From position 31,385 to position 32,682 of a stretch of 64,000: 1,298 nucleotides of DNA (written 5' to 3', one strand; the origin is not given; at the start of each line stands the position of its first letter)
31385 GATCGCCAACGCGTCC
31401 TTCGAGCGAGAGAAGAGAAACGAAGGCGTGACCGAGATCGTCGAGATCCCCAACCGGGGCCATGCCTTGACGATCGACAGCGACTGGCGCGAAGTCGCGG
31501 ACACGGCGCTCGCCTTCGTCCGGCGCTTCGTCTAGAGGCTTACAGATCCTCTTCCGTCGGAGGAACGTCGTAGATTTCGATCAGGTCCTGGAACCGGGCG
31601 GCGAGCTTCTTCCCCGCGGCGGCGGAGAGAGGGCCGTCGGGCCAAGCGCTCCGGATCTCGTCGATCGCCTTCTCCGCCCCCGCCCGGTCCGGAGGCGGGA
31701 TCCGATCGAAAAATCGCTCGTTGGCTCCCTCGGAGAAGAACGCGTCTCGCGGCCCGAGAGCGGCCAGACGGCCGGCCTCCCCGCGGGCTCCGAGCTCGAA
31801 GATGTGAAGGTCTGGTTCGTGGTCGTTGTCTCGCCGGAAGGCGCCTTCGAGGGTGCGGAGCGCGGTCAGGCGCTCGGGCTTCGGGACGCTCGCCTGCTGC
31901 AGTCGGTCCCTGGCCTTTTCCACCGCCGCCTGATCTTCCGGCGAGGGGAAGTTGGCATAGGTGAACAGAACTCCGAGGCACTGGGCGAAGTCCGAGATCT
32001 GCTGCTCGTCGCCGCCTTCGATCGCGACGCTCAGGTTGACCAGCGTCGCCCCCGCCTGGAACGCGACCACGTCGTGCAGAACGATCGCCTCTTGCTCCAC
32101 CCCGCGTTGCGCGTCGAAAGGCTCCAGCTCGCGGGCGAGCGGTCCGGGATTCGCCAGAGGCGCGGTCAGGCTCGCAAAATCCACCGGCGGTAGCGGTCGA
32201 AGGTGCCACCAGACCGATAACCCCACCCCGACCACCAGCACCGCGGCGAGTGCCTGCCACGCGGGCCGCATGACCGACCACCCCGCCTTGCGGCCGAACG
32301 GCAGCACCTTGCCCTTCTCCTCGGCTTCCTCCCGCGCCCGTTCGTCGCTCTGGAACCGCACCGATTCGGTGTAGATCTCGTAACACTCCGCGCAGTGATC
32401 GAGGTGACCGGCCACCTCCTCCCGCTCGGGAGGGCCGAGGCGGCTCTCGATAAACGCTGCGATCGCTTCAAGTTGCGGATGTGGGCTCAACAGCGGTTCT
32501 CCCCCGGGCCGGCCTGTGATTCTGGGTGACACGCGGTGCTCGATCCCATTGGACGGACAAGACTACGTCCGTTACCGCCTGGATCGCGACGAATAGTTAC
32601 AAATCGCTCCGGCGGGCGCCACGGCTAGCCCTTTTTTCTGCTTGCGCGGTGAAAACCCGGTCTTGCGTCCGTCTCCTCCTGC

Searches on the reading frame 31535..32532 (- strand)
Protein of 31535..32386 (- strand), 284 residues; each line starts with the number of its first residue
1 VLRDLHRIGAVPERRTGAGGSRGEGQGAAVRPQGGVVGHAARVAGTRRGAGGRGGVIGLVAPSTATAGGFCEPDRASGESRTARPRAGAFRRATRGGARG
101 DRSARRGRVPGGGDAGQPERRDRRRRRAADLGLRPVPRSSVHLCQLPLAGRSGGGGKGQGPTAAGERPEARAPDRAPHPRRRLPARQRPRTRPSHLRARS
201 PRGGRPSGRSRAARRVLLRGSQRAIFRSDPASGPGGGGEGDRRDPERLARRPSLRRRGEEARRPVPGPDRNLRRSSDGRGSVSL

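Call 14: search_protein_families(library=pfam, proteins=[window:31535-32386:-, window:31543-32532:-], max_evalue=0.001)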
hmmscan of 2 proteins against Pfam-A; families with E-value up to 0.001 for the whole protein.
window:31535-32386:- (284 aa): 0 families

window:31543-32532:- (330 aa): 1 family
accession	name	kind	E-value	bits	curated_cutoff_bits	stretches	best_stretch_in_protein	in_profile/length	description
PF13490.11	zf-HC2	-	5.6e-05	23.6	22.2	1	22-50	6-34/35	Putative zinc-finger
